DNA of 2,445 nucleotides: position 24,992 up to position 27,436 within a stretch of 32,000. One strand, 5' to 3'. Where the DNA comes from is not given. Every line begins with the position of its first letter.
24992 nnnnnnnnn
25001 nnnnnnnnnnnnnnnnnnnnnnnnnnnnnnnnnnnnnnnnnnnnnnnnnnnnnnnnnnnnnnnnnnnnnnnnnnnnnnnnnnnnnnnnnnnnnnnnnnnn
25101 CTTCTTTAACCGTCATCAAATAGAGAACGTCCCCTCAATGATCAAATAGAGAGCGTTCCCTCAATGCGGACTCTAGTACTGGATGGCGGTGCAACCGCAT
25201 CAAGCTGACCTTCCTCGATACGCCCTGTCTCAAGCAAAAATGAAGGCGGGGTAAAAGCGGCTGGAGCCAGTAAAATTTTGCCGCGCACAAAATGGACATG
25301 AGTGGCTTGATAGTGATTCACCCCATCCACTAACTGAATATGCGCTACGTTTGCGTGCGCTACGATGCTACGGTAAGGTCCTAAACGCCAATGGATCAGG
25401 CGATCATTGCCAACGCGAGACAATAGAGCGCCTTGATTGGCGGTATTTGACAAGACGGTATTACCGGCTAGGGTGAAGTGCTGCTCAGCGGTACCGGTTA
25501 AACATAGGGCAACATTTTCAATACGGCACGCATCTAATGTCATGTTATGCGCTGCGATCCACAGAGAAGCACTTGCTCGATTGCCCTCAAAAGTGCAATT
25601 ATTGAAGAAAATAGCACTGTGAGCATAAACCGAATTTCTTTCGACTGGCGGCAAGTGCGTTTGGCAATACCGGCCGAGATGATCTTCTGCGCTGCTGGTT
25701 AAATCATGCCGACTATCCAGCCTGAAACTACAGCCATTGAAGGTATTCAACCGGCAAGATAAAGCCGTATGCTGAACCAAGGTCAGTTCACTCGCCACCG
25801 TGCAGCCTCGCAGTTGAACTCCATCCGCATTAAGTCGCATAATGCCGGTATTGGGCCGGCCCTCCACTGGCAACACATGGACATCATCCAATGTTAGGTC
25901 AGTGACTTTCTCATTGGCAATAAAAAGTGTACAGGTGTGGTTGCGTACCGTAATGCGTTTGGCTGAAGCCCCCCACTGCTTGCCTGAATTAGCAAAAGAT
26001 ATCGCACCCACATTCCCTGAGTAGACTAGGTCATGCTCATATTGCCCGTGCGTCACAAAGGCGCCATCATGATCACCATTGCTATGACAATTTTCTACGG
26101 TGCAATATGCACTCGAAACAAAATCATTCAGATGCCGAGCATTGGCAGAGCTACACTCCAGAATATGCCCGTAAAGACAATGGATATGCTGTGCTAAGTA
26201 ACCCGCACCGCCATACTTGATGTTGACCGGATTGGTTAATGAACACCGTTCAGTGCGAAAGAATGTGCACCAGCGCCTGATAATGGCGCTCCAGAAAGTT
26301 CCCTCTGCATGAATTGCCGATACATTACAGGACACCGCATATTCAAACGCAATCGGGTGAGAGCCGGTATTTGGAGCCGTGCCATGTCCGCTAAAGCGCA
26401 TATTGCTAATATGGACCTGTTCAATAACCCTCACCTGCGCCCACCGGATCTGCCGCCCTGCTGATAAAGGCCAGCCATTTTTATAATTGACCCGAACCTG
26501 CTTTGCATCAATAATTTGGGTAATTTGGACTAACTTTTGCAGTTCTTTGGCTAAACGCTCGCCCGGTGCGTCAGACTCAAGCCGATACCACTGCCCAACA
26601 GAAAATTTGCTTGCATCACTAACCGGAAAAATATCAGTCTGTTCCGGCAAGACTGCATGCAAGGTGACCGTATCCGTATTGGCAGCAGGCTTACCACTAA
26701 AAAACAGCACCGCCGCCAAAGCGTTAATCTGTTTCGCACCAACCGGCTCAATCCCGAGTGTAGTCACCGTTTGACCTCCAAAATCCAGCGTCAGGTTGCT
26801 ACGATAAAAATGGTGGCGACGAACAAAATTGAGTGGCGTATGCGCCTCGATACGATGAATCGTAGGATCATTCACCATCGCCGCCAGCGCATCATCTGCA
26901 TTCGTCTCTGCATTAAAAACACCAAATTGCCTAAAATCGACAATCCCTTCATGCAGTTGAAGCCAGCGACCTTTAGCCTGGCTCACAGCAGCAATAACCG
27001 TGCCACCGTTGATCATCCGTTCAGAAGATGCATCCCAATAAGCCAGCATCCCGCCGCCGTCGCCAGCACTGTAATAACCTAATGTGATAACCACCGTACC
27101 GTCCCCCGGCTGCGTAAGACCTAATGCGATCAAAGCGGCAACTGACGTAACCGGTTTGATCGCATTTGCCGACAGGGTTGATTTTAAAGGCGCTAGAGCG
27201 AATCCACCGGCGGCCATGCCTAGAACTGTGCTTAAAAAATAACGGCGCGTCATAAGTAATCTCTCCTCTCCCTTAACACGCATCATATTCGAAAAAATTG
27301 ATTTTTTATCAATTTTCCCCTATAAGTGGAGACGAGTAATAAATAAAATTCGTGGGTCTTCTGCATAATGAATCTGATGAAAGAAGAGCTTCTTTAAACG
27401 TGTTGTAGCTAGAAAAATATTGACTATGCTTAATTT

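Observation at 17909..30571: Near-complete enterobacterial common antigen (ECA) gene set in a genome whose core genes are not enterobacterial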

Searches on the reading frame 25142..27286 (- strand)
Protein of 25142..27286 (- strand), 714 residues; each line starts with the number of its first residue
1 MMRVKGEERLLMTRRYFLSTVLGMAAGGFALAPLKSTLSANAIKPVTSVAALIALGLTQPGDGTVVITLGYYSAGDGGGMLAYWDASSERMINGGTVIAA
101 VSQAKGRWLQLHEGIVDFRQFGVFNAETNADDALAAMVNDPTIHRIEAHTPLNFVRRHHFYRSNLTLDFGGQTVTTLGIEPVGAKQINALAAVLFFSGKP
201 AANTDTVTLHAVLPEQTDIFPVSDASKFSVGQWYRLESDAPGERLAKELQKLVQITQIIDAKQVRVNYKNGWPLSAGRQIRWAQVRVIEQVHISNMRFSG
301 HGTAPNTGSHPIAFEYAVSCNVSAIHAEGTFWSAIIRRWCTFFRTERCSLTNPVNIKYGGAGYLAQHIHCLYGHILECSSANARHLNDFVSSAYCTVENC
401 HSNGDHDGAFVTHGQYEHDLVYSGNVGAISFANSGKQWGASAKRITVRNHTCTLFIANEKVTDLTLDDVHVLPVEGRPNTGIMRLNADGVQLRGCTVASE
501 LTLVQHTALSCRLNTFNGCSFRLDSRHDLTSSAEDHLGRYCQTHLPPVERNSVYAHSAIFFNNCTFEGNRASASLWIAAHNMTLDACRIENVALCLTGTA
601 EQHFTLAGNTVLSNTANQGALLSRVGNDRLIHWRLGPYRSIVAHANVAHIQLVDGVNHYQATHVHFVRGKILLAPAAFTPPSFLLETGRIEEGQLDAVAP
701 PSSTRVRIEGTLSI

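Call 5: search_protein_families(library=ncbifam, proteins=[window:25142-27286:-], max_evalue=0.001)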
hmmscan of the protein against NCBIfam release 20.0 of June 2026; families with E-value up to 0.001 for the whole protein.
window:25142-27286:- (714 aa): 0 families

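Call 6: search_protein_families(library=pfam, proteins=[window:25142-27286:-], max_evalue=0.001)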
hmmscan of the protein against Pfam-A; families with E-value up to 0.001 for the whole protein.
window:25142-27286:- (714 aa): 1 family
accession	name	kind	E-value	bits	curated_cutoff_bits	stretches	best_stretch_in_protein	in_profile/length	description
PF13229.12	Beta_helix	-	0.00019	21.5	25.9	0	557-620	55-118/158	Right handed beta helix region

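Call 51: search_solved_structures(query=window:25142-27286:-, max_evalue=1)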
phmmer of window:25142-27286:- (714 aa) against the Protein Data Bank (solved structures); distinct sequences matched with E-value up to 1: 1.
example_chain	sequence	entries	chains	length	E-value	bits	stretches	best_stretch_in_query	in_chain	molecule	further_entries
6c72_A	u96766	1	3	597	0.53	11.6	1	69-127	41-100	Particle-associated glycoside hydrolase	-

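Call 52: search_protein_families(library=phrogs, proteins=[window:25142-27286:-], max_evalue=0.01)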
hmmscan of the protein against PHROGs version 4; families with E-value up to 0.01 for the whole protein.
window:25142-27286:- (714 aa): 2 families
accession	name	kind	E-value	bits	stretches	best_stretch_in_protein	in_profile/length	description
phrog_19253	-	unknown function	3.3e-05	23.5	1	39-123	236-317/806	-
phrog_4250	-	tail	0.0073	15.7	0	32-139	138-245/786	EPS depolymerase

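Call 90: predict_structure(protein=window:25142-27286:-)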
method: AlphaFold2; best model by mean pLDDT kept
length: 714 residues; sequences in the alignment: 1
mean_pLDDT: 32.0   pTM: 0.25
mean pLDDT of the five models: 32.0, 24.6, 23.8, 22.6, 21.8
residues with pLDDT >= 90: 0; 70-90: 0; 50-70: 11; < 50: 703
segments of 3 or more residues with pLDDT < 50: 1-419, 423-430, 432-444, 450-465, 467-470, 472-714
pLDDT, mean of each block of 10 residues (from residue 1): 32 36 32 26 28 35 37 36 38 33 25 23 26 30 24 23 26 27 25 28 30 25 27 36 41 31 35 36 34 27 31 27 28 38 32 28 35 34 33 32 37 44 46 39 49 40 44 42 41 39 34 29 29 30 28 27 28 28 28 29 28 23 25 29 30 31 35 35 33 31 29 26
secondary structure, 60 per line:
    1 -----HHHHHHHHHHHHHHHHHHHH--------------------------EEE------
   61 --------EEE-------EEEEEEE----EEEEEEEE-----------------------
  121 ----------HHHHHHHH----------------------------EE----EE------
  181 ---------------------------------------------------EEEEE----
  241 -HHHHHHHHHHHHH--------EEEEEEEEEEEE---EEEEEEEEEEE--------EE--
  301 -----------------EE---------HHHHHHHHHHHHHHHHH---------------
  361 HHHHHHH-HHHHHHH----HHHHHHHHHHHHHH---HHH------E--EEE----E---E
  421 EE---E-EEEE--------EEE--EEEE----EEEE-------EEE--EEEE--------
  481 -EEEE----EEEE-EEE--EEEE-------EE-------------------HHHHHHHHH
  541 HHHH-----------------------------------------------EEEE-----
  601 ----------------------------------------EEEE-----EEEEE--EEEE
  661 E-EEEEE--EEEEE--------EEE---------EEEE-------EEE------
elements in order (helices of 4 or more, strands of 3 or more residues): H6-25 E52-54 E69-71 E79-85 E90-97 H131-138 E232-236 H242-254 E263-274 E278-288 H329-345 H361-367 H369-375 H380-393 E409-411 E420-422 E428-431 E440-442 E445-448 E453-456 E464-466 E469-472 E482-485 E490-493 E495-497 E500-503 H532-544 E592-595 E641-644 E650-654 E657-661 E663-667 E670-674 E683-685 E695-698 E706-708
